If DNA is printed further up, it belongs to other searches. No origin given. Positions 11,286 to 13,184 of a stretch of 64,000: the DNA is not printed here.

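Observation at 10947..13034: Uncharacterised two-gene cassette beside a tRNA gene: small secreted Cys-protein plus an 8-TM membrane protein with an unassigned cytoplasmic alpha/beta domain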

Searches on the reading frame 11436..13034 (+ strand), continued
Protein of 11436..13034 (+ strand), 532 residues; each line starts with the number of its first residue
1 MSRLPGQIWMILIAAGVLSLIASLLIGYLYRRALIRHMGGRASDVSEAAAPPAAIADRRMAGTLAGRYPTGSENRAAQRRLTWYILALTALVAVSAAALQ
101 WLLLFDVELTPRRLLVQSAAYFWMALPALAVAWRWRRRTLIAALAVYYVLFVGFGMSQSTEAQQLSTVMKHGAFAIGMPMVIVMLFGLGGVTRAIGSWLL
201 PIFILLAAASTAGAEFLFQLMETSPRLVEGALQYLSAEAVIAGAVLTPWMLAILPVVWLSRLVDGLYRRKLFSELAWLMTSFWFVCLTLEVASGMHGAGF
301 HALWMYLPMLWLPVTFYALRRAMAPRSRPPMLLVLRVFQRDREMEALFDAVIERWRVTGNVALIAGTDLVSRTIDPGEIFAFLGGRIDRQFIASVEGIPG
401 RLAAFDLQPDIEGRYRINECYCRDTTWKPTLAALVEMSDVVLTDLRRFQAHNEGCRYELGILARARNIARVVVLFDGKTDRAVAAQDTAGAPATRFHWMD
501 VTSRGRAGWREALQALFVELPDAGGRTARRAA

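Call 54: search_protein_families(library=pfam, proteins=[L004:9502-10503:+, L010:9573-10739:+, L051:4995-6539:+, L070:12204-13265:-, L070:7542-7973:+, L031:4864-7041:+, L067:9665-11731:-, L050:4512-5501:-, L057:15221-17239:-, L046:12183-15200:-], max_evalue=0.001)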
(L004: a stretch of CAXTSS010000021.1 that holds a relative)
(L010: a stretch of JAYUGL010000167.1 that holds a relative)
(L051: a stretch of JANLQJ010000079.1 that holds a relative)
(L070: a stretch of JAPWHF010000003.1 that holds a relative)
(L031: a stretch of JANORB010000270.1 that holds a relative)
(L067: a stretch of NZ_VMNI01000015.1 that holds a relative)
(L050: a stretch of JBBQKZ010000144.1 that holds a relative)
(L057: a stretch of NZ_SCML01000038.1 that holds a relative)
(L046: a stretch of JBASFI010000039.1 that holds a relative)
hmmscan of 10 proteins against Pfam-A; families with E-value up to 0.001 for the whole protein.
L004:9502-10503:+ (334 aa): 1 family
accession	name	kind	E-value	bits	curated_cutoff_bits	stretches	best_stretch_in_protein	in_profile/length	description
PF00656.27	Peptidase_C14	-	7.4e-22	78.6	21.4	1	62-318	10-224/233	Caspase domain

L010:9573-10739:+ (389 aa): 1 family
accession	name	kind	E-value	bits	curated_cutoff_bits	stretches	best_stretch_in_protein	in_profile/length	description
PF01734.28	Patatin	-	2.8e-23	83.5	27.7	1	18-228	1-190/191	Patatin-like phospholipase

L051:4995-6539:+ (515 aa): 2 families
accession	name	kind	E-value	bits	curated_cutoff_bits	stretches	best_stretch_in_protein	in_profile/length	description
PF20308.4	TPR-S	-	1.7e-24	86.8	27.6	1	293-402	1-102/102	Tetratricopeptide Repeats-Sensor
PF13281.12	MAP3K_TRAF_bd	-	6.4e-08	32.4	24.1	1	308-497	170-347/371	MAP3K TRAFs-binding domain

L070:12204-13265:- (353 aa): 1 family
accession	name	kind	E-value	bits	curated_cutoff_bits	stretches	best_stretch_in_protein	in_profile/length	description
PF13676.11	TIR_2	-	6.5e-12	46.4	28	1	37-166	1-109/122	TIR domain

L070:7542-7973:+ (144 aa): 3 families
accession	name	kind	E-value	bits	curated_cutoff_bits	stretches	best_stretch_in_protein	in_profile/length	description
PF14347.11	DUF4399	-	1.9e-35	121.5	28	1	55-144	1-91/91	Domain of unknown function (DUF4399)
PF06832.18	BiPBP_C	-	1.4e-05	25.3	26.8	0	32-126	6-83/90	Penicillin-Binding Protein C-terminus Family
PF16640.11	Big_3_5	-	0.00034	21.5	35.5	0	73-143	27-87/88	Bacterial Ig-like domain (group 3)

L031:4864-7041:+ (726 aa): 4 families
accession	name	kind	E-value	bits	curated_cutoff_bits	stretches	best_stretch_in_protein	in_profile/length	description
PF02518.31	HATPase_c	-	4.8e-28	98.3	26.4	1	320-432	1-110/111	Histidine kinase-, DNA gyrase B-, and HSP90-like ATPase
PF00072.30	Response_reg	-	3.2e-18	66.4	30.2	1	602-716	1-110/111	Response regulator receiver domain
PF00512.31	HisKA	-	2.6e-14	53.4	26.9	1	209-272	2-65/66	His Kinase A (phospho-acceptor) domain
PF13581.12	HATPase_c_2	-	0.00055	20.4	27.4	0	332-407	39-110/127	Histidine kinase-like ATPase domain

L067:9665-11731:- (688 aa): 3 families
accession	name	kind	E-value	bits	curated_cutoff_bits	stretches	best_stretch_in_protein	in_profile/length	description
PF02775.26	TPP_enzyme_C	-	1.8e-46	158.2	21.9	1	528-673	1-150/151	Thiamine pyrophosphate enzyme, C-terminal TPP binding domain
PF02776.23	TPP_enzyme_N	-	7.6e-38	129.4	26.8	1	149-263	3-117/119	Thiamine pyrophosphate enzyme, N-terminal TPP binding domain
PF00205.28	TPP_enzyme_M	-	7.9e-24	84.4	30.4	1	336-470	3-135/137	Thiamine pyrophosphate enzyme, central domain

L050:4512-5501:- (329 aa): 2 families
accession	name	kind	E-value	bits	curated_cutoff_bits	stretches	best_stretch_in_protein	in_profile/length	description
PF00586.29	AIRS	-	1.3e-32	113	24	1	26-136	1-112/112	AIR synthase related protein, N-terminal domain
PF02769.27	AIRS_C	-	1.6e-09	38.5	23.1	1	149-310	2-153/156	AIR synthase related protein, C-terminal domain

L057:15221-17239:- (672 aa): 1 family
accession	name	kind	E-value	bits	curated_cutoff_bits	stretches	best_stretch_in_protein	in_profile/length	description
PF10136.14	SpecificRecomb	-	2.1e-215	717.3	24.6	1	18-654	3-639/639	Site-specific recombinase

L046:12183-15200:- (1005 aa): 9 families
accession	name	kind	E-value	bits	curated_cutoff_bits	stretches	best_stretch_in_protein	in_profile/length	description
PF00563.25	EAL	-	6.1e-69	232.4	31.3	1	623-857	2-236/236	EAL domain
PF00990.26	GGDEF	-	1.5e-46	158.6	23.8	1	446-602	1-160/161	Diguanylate cyclase, GGDEF domain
PF19443.4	DAHL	-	1.2e-41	143.3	38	1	47-271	2-221/221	DAHL domain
PF13426.13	PAS_9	-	2.4e-18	66.8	27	1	332-432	2-101/103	PAS domain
PF00989.32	PAS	-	3.9e-16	59.5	22.6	1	327-432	7-113/113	PAS fold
PF13682.11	CZB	-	3.5e-11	43.7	29.4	1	900-963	3-63/64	Chemoreceptor zinc-binding domain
PF08448.16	PAS_4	-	3.6e-07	30.8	23.1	1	327-435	1-108/110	PAS fold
PF08447.18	PAS_3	-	1.9e-06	28.5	25.6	1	344-428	2-88/89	PAS fold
PF13188.13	PAS_8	-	3.2e-06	27.3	21.8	1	323-364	3-45/65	PAS domain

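Call 72: search_protein_families(library=pfam, proteins=[L005:9009-12611:+, L033:7565-10609:+, L029:115-2526:+, L052:5953-7791:+, L048:5676-7853:+, L030:6473-7876:+, L024:6608-7831:+, L020:6853-7950:+, L059:2008-3150:+, L032:6456-7655:+], max_evalue=0.001)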
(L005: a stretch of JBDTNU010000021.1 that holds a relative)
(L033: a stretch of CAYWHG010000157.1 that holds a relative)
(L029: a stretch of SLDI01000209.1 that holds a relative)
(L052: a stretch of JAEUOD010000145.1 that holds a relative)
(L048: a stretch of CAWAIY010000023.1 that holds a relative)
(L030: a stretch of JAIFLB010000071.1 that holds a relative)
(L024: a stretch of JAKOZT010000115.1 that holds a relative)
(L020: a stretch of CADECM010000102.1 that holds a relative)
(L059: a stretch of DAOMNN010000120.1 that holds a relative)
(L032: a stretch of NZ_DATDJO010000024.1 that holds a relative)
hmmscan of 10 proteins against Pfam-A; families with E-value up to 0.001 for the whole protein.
L005:9009-12611:+ (1201 aa): 3 families
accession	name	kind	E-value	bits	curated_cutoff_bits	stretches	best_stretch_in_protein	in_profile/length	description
PF13191.12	AAA_16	-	1.7e-12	48.6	32.6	1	331-479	1-159/167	AAA ATPase domain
PF03704.23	BTAD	-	7.7e-11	43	22.1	1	192-308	31-146/146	Bacterial transcriptional activator domain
PF13401.12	AAA_22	-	0.00015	22.5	27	1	349-487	5-121/130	AAA domain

L033:7565-10609:+ (1015 aa): 3 families
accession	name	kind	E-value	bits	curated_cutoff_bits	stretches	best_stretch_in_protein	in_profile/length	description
PF13290.12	CHB_HEX_C_1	-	1e-42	144.3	22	3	126-190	1-65/67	Chitobiase/beta-hexosaminidase C-terminal domain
PF13287.12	Fn3_assoc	-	4.1e-30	104.1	23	3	219-277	1-58/59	Fn3 associated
PF00544.25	Pectate_lyase_4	-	2.8e-15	57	24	2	785-874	138-203/211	Pectate lyase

L029:115-2526:+ (804 aa): 4 families
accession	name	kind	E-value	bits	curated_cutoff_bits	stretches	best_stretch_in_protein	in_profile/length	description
PF00370.27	FGGY_N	-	2.2e-27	96.7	28.8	1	12-188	69-244/245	FGGY family of carbohydrate kinases, N-terminal domain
PF02782.22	FGGY_C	-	2.9e-17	63.5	27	1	201-380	4-196/198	FGGY family of carbohydrate kinases, C-terminal domain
PF07730.19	HisKA_3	-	1.7e-09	38.5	24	1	596-662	1-68/68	Histidine kinase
PF02518.31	HATPase_c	-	1e-07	32.8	26.4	1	707-797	3-109/111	Histidine kinase-, DNA gyrase B-, and HSP90-like ATPase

L052:5953-7791:+ (613 aa): 5 families
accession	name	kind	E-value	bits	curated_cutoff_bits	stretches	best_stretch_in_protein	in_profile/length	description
PF12146.15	Hydrolase_4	-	5.8e-06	26.2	27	0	387-436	67-115/239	Serine aminopeptidase, S33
PF01083.28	Cutinase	-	1.1e-05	25.8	25.9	0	29-102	22-99/173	Cutinase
PF05057.20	DUF676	-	0.00017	21.6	20.3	0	323-417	8-99/217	Putative serine esterase (DUF676)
PF06259.18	Abhydrolase_8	-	0.00026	21.1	20.5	0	388-430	100-142/178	Alpha/beta hydrolase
PF00561.26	Abhydrolase_1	-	0.00059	20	25.8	0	383-438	56-109/245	alpha/beta hydrolase fold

L048:5676-7853:+ (726 aa): 1 family
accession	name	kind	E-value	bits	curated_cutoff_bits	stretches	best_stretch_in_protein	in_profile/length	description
PF20091.5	Abhydrolase_10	-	2.5e-44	152.4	23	1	317-703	142-428/429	Alpha/beta hydrolase domain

L030:6473-7876:+ (468 aa): 2 families
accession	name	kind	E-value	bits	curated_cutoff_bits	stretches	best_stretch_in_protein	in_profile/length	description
PF08239.17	SH3_3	-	0.00028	21.5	27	1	252-296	4-49/54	Bacterial SH3 domain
PF06347.19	SH3_4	-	0.00045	20.4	24.1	0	249-296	3-50/56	Bacterial SH3 domain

L024:6608-7831:+ (408 aa): 2 families
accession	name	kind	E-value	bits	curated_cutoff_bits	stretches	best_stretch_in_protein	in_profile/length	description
PF07702.18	UTRA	-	7.9e-26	91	23.8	1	262-395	6-137/141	UTRA domain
PF00392.27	GntR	-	2.6e-18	65.9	27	1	174-237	1-64/64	Bacterial regulatory proteins, gntR family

L020:6853-7950:+ (366 aa): 3 families
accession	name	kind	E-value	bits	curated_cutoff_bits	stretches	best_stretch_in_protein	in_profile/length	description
PF13676.11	TIR_2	-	1.9e-23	83.7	28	1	4-112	1-115/122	TIR domain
PF01582.25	TIR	-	2.8e-06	27.7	21.3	1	17-76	19-79/179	TIR domain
PF08937.16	ThsB_TIR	-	7.2e-05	23.6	21.2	1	5-81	1-87/100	Thoeris protein ThsB, TIR-like domain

L059:2008-3150:+ (381 aa): 0 families

L032:6456-7655:+ (400 aa): 2 families
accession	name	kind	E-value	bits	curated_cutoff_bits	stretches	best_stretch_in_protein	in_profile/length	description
PF07075.17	NamZ_N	-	3.4e-74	249.1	26.9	1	23-228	1-202/203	Exo-beta-N-acetylmuramidase NamZ, N-terminal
PF20732.2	NamZ_C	-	9.2e-43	147.1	25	1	233-399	2-152/152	Exo-beta-N-acetylmuramidase NamZ, C-terminal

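Call 75: fold_search(model_id=the predicted structure, library=pdb)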
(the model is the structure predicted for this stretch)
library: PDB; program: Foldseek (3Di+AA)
matches with E <= 10: 725; with E <= 0.001: 0
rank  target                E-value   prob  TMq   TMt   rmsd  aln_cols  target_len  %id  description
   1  7k15                  1.2e-02  0.77  0.17  0.19  25.2       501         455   14  Crystal structure of the Human Leukotriene B4 Receptor 1 in Complex with Selective Antagonist MK-D-046 (released 2021-02-17)
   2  9hs3_C                1.2e-02  0.99  0.21  0.24  17.7       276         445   10  Crystal structure of the Escherichia coli nucleosidase PpnN (E264A, pppGpp form) (released 2025-11-12)
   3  2pmb_B                1.5e-02  0.96  0.20  0.23  17.8       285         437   13  Crystal structure of predicted nucleotide-binding protein from Vibrio cholerae (released 2007-05-08)
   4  9hs3_B                1.9e-02  0.98  0.21  0.25  18.3       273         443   14  Crystal structure of the Escherichia coli nucleosidase PpnN (E264A, pppGpp form) (released 2025-11-12)
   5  7mxo_B                1.9e-02  0.25  0.13  0.09  26.9       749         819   10  CryoEM structure of human NKCC1 (released 2022-09-28)
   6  9hs2_B                2.2e-02  0.99  0.22  0.26  17.9       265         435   13  Crystal structure of the Escherichia coli nucleosidase PpnN (ppGpp form) (released 2025-11-12)
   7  8hkq_A                3.7e-02  0.54  0.17  0.11  25.8       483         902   12  ion channel (released 2023-08-16)
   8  9hs2_C                4.3e-02  0.90  0.19  0.22  18.2       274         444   12  Crystal structure of the Escherichia coli nucleosidase PpnN (ppGpp form) (released 2025-11-12)
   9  6tpk                  4.3e-02  0.57  0.20  0.22  26.1       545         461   10  Crystal structure of the human oxytocin receptor (released 2020-08-05)
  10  2pmb_D                4.8e-02  0.91  0.20  0.24  18.1       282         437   11  Crystal structure of predicted nucleotide-binding protein from Vibrio cholerae (released 2007-05-08)
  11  9hs1_B                5.1e-02  0.87  0.19  0.21  18.2       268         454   14  Crystal structure of the Escherichia coli nucleosidase PpnN (partial alarmone form) (released 2025-11-12)
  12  9hs2_D                5.3e-02  0.94  0.21  0.25  17.4       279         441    9  Crystal structure of the Escherichia coli nucleosidase PpnN (ppGpp form) (released 2025-11-12)
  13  9hs3_A                5.5e-02  0.91  0.20  0.23  18.3       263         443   12  Crystal structure of the Escherichia coli nucleosidase PpnN (E264A, pppGpp form) (released 2025-11-12)
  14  8dti_A                8.5e-02  0.38  0.14  0.12  21.1       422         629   11  Cryo-EM structure of Arabidopsis SPY in complex with GDP-fucose (released 2023-03-08)
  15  9hs2_A                8.9e-02  0.82  0.20  0.24  18.0       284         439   15  Crystal structure of the Escherichia coli nucleosidase PpnN (ppGpp form) (released 2025-11-12)
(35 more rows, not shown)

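Call 80: find_encoding_contigs(protein=P0003, flank=6000, max_places=2)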
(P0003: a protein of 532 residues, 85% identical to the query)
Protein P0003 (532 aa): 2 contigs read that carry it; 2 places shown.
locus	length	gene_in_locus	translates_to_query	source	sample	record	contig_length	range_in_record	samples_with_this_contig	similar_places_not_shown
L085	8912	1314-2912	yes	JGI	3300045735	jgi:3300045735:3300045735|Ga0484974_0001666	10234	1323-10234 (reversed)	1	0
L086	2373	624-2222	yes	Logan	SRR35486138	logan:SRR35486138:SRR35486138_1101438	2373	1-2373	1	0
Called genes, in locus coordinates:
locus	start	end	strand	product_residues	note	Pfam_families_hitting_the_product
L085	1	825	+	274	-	PF00089:Trypsin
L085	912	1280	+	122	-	-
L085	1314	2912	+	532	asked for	-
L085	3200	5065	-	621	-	PF03979:Sigma70_r1_1, PF00140:Sigma70_r1_2, PF04546:Sigma70_ner, PF04542:Sigma70_r2, PF04539:Sigma70_r3, PF04545:Sigma70_r4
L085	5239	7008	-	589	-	PF01807:Zn_ribbon_DnaG, PF08275:DNAG_N, PF01751:Toprim, PF13155:Toprim_2, PF13362:Toprim_3 (weak), PF13662:Toprim_4, PF10410:DnaB_bind, PF08278:DnaG_DnaB_bind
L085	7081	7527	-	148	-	PF09424:YqeY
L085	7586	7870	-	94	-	PF01165:Ribosomal_S21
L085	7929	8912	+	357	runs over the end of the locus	PF00814:TsaD, PF22521:HypF_C_2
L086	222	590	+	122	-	-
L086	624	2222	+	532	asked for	-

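Call 81: find_encoding_contigs(protein=P0004, flank=6000, max_places=2)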
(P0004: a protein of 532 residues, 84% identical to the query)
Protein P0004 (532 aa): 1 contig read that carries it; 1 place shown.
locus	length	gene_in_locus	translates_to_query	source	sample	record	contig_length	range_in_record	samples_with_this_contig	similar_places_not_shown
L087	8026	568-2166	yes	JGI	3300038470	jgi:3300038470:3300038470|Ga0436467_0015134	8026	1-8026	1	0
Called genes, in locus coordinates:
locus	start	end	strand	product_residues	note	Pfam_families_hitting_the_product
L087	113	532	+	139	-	-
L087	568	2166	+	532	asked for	-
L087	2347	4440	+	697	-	PF00753:Lactamase_B, PF12706:Lactamase_B_2 (weak), PF14863:Alkyl_sulf_dimr, PF02036:SCP2 (weak), PF14864:Alkyl_sulf_C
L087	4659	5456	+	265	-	PF02535:Zip (faint)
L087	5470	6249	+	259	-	PF13456:RVT_3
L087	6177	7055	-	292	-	PF04389:Peptidase_M28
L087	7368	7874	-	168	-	PF13183:Fer4_8 (faint), PF13534:Fer4_17 (faint), PF12838:Fer4_7 (weak), PF13187:Fer4_9 (weak), PF14697:Fer4_21 (weak), PF13187:Fer4_9 (weak), PF12838:Fer4_7, PF00037:Fer4 (weak), +5 more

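Call 82: find_encoding_contigs(protein=P0002, flank=6000, max_places=3)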
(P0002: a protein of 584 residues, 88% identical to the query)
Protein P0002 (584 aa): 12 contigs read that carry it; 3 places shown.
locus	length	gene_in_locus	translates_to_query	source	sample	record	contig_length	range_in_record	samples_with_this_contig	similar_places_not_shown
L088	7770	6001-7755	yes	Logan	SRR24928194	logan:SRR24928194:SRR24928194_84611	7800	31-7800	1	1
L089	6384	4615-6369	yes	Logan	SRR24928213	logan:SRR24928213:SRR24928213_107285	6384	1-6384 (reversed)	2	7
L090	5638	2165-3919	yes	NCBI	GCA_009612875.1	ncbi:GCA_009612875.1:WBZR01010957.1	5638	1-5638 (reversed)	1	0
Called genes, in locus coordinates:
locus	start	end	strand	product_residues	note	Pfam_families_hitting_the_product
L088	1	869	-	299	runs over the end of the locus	?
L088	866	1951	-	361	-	PF00005:ABC_tran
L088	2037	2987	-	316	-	PF04069:OpuAC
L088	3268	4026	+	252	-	PF01047:MarR (weak), PF08220:HTH_DeoR, PF08279:HTH_11 (weak), PF12802:MarR_2 (weak), PF12840:HTH_20 (weak), PF13412:HTH_24 (weak), PF13545:HTH_Crp_2 (faint), PF00455:DeoRC, +2 more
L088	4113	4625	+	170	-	PF01047:MarR, PF12802:MarR_2, PF25213:HVO_A0261_N (weak), PF09339:HTH_IclR (weak)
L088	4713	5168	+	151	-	PF13577:SnoaL_4 (weak), PF13474:SnoaL_3 (weak), PF14534:DUF4440, PF12680:SnoaL_2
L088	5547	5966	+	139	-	-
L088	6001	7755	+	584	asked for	-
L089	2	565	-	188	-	?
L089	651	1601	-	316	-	PF04069:OpuAC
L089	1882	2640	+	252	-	PF01047:MarR (weak), PF08220:HTH_DeoR, PF08279:HTH_11 (weak), PF12802:MarR_2 (weak), PF12840:HTH_20 (weak), PF13412:HTH_24 (weak), PF13545:HTH_Crp_2 (faint), PF00455:DeoRC, +2 more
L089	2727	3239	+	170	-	PF01047:MarR, PF12802:MarR_2, PF25213:HVO_A0261_N (weak), PF09339:HTH_IclR (weak)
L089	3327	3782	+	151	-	PF13577:SnoaL_4 (weak), PF13474:SnoaL_3 (weak), PF14534:DUF4440, PF12680:SnoaL_2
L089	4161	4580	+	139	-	-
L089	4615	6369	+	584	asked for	-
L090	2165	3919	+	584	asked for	-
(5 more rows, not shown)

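Call 85: search_dna_similar(query=window:11436-13031:+, collection=plasmids, mode=protein, max_evalue=0.00001, max_rows=15)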
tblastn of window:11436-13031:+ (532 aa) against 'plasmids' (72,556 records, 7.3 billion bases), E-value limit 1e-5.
No match.

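Call 86: search_dna_similar(query=window:11436-13031:+, collection=phages, mode=protein, max_evalue=0.00001, max_rows=10)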
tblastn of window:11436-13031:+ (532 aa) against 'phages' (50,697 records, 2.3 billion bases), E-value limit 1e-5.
No match.
